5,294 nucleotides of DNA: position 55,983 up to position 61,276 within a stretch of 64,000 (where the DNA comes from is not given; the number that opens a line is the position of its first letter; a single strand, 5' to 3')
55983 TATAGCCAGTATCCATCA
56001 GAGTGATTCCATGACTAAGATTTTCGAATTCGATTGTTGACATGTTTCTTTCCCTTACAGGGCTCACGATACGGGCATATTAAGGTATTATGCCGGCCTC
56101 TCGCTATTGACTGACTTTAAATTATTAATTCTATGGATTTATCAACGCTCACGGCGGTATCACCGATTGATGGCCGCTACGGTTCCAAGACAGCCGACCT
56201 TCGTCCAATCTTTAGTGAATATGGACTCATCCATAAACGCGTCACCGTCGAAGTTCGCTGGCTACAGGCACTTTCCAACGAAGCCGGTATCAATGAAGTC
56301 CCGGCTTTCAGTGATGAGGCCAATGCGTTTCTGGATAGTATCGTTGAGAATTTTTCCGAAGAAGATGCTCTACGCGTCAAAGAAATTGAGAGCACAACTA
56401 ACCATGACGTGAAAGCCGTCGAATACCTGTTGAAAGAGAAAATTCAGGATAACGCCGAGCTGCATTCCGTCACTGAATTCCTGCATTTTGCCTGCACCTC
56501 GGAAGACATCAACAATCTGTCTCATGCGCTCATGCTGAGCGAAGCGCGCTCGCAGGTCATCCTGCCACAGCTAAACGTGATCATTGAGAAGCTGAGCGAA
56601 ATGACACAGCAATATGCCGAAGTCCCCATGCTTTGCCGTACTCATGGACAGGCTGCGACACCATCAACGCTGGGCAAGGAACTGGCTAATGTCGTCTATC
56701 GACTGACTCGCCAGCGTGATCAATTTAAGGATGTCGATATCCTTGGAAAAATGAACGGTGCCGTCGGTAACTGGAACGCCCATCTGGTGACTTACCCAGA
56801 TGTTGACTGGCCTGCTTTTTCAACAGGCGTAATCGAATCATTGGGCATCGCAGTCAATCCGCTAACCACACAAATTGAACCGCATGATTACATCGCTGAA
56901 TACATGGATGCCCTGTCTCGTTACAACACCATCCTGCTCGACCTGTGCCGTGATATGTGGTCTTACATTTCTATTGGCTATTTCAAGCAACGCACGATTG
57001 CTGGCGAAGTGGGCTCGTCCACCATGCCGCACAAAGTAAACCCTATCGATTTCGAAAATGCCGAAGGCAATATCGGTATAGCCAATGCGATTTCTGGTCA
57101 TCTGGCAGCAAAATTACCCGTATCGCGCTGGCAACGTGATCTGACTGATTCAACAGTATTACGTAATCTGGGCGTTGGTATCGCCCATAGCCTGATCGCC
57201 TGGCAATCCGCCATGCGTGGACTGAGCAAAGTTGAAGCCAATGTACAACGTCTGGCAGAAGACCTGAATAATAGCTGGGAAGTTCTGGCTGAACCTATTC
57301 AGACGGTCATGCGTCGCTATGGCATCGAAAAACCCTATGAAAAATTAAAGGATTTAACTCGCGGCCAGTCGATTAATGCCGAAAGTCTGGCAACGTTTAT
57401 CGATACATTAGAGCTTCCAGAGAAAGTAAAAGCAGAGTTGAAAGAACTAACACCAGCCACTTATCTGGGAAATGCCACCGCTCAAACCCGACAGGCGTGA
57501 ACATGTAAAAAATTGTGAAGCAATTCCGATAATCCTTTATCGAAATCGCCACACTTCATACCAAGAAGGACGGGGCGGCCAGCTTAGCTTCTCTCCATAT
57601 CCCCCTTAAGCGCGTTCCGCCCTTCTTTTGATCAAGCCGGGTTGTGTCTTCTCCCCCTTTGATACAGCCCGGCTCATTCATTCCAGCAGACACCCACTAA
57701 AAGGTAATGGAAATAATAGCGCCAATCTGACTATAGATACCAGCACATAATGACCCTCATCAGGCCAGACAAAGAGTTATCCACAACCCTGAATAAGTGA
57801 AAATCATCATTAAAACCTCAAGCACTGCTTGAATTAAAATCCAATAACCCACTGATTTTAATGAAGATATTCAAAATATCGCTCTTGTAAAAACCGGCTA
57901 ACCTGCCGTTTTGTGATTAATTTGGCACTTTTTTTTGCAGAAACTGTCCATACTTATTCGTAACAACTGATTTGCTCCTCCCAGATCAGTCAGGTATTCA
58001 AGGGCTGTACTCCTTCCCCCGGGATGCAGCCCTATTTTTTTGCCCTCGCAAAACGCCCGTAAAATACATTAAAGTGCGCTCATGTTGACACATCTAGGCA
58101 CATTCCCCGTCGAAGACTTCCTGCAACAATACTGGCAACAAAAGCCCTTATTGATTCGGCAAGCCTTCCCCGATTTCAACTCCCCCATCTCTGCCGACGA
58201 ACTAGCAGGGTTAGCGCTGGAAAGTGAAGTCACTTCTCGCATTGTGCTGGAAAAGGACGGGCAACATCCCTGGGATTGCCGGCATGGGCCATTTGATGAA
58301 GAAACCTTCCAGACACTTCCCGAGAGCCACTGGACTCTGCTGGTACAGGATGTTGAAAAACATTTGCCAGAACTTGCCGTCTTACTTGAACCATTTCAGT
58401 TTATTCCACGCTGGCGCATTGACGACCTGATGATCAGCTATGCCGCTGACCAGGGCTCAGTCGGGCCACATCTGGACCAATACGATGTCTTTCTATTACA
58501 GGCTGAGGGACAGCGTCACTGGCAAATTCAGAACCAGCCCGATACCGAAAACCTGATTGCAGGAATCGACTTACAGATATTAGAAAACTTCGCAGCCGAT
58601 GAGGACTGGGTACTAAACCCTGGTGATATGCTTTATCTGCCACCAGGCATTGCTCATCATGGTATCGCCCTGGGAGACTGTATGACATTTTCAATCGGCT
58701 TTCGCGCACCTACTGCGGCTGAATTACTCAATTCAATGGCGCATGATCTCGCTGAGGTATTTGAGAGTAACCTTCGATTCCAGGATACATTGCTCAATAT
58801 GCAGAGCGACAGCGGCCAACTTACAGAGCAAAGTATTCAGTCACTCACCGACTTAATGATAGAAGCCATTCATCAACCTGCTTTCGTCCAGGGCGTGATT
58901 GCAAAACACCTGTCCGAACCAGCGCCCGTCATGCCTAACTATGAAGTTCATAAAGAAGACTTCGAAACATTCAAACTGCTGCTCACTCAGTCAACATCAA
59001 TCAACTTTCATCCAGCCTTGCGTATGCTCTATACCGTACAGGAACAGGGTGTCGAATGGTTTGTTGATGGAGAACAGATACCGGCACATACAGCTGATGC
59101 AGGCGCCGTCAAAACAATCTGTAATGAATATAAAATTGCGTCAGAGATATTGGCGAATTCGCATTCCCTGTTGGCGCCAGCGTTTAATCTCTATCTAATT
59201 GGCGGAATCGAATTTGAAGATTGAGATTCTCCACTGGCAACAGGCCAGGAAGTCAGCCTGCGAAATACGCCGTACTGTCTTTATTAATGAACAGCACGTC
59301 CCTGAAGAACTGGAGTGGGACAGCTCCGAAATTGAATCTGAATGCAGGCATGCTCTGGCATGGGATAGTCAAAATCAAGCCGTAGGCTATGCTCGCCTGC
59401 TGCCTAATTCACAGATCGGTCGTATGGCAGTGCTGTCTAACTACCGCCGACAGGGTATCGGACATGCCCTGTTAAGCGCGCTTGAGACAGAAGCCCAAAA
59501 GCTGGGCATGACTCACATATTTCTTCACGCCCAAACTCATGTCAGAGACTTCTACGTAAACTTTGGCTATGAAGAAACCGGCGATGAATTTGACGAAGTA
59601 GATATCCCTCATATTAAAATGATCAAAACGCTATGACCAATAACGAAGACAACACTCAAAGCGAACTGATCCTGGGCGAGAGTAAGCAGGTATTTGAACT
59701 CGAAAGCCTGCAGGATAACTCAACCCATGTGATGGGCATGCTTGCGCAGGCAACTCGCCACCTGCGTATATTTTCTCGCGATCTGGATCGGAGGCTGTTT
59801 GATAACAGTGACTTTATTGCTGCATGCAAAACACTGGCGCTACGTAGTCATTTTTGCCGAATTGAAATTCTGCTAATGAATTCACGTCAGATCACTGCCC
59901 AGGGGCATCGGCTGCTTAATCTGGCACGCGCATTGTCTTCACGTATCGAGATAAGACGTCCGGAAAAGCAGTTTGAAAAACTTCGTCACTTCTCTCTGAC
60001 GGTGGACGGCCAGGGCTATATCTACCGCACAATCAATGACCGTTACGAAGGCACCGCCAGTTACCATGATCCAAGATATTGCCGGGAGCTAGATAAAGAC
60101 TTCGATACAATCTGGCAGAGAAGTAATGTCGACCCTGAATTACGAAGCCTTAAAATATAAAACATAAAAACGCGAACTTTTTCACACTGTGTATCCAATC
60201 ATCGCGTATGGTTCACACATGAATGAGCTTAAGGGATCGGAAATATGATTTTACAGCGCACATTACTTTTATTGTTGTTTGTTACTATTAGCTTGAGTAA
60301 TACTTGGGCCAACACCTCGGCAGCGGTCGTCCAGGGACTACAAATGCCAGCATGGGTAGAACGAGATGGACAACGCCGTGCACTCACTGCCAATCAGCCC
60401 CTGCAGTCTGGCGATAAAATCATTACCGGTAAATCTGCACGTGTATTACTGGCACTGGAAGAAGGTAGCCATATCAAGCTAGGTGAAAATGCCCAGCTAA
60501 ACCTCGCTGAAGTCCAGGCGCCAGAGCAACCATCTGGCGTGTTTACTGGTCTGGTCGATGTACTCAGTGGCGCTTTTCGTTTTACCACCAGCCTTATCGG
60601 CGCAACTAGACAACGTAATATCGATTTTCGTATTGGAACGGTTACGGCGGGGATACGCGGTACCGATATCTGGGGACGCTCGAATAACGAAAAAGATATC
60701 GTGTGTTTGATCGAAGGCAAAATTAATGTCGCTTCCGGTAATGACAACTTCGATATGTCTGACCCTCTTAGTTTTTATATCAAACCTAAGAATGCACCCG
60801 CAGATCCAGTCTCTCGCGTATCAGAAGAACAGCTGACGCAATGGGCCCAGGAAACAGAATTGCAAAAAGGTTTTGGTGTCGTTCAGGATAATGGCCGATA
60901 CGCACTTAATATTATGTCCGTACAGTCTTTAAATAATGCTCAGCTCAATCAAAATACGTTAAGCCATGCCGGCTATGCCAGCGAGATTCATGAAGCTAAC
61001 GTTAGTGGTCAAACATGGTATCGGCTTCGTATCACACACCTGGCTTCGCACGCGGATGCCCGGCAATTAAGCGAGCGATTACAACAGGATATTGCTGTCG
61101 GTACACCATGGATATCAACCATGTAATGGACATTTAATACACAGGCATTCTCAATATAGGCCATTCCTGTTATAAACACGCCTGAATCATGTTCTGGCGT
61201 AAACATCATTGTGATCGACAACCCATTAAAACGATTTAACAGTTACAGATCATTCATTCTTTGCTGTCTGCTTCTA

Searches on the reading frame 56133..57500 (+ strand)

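Call 36: search_protein_families(library=pfam, proteins=[window:56133-57500:+], max_evalue=0.0001)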
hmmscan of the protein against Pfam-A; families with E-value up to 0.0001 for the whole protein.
window:56133-57500:+ (455 aa): 2 families
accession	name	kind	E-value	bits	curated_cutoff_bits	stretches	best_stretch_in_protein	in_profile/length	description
PF00206.25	Lyase_1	-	2.3e-63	214.9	27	1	14-312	1-305/312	Lyase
PF08328.16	ASL_C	-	4.2e-52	175.5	35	1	331-445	1-115/115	Adenylosuccinate lyase C-terminal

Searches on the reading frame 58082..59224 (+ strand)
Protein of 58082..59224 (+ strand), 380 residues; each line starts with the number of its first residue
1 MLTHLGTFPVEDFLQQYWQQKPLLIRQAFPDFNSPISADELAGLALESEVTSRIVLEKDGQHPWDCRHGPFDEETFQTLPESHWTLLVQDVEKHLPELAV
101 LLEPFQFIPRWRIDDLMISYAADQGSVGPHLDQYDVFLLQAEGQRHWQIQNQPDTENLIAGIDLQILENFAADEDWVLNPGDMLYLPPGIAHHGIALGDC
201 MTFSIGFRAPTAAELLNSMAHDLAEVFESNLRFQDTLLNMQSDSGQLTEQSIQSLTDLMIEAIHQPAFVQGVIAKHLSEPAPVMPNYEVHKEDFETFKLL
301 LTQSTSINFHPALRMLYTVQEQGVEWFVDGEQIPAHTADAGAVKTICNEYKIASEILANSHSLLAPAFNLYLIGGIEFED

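Call 36: search_protein_families(library=pfam, proteins=[window:58082-59224:+], max_evalue=0.0001)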
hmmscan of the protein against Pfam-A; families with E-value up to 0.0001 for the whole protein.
window:58082-59224:+ (380 aa): 2 families
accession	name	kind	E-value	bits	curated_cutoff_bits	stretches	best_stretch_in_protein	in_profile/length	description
PF08007.18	JmjC_2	-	7.9e-39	132.5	22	1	101-215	2-127/127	JmjC domain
PF02311.25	AraC_binding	-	3.6e-05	23.9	21.1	1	172-241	39-99/135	AraC-like ligand binding domain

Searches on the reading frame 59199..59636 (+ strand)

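Call 95: search_protein_families(library=pfam, proteins=[window:59199-59636:+], max_evalue=0.001)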
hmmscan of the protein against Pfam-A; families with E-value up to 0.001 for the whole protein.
window:59199-59636:+ (145 aa): 6 families
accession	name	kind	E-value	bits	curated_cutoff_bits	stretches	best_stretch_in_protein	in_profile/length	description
PF13673.13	Acetyltransf_10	-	1.3e-19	70.8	23.6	1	27-145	12-128/128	Acetyltransferase (GNAT) domain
PF00583.31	Acetyltransf_1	-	4.8e-15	56.3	20.7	1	32-124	16-116/116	Acetyltransferase (GNAT) family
PF13508.13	Acetyltransf_7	-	2.2e-13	50.8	27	1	53-126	7-84/84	Acetyltransferase (GNAT) domain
PF13527.13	Acetyltransf_9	-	7e-05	23.3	25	1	68-125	70-125/127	Acetyltransferase (GNAT) domain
PF13444.12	Acetyltransf_5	-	7.5e-05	23.8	22.4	1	24-76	2-58/102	Acetyltransferase (GNAT) domain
PF23209.2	IDM1_C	-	0.00085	19.9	33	0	77-130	64-118/140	Increased DNA methylation 1, C-terminal domain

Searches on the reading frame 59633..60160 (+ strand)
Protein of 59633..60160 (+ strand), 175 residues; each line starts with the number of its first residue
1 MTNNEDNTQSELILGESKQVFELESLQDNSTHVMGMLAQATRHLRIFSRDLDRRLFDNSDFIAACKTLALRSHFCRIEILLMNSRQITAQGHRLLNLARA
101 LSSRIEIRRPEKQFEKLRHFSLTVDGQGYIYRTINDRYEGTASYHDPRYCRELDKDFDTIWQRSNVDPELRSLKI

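Call 36: search_protein_families(library=pfam, proteins=[window:59633-60160:+], max_evalue=0.0001)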
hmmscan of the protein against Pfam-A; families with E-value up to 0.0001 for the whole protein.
window:59633-60160:+ (175 aa): 1 family
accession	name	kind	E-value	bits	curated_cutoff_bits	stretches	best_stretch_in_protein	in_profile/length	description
PF25559.1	DUF7931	-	2.7e-43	147.6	27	1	27-173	3-149/149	Domain of unknown function (DUF7931)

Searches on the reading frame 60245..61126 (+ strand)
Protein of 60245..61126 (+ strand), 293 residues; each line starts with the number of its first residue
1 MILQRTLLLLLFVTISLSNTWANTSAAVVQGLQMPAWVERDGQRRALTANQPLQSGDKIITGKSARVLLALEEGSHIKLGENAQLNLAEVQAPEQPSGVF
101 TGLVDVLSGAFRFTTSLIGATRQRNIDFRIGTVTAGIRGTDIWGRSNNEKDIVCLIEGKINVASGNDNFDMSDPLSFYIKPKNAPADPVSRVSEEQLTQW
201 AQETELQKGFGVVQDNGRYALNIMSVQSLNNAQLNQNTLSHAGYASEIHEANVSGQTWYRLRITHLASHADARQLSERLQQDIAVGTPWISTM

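Call 36: search_protein_families(library=pfam, proteins=[window:60245-61126:+], max_evalue=0.0001)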
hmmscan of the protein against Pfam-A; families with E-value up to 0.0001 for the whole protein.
window:60245-61126:+ (293 aa): 2 families
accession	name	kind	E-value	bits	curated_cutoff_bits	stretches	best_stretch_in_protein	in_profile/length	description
PF05036.18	SPOR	-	3.2e-09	37.4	21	1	216-290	2-74/76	SPOR domain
PF04773.18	FecR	-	6.7e-06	26.9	24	1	57-160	1-96/97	FecR protein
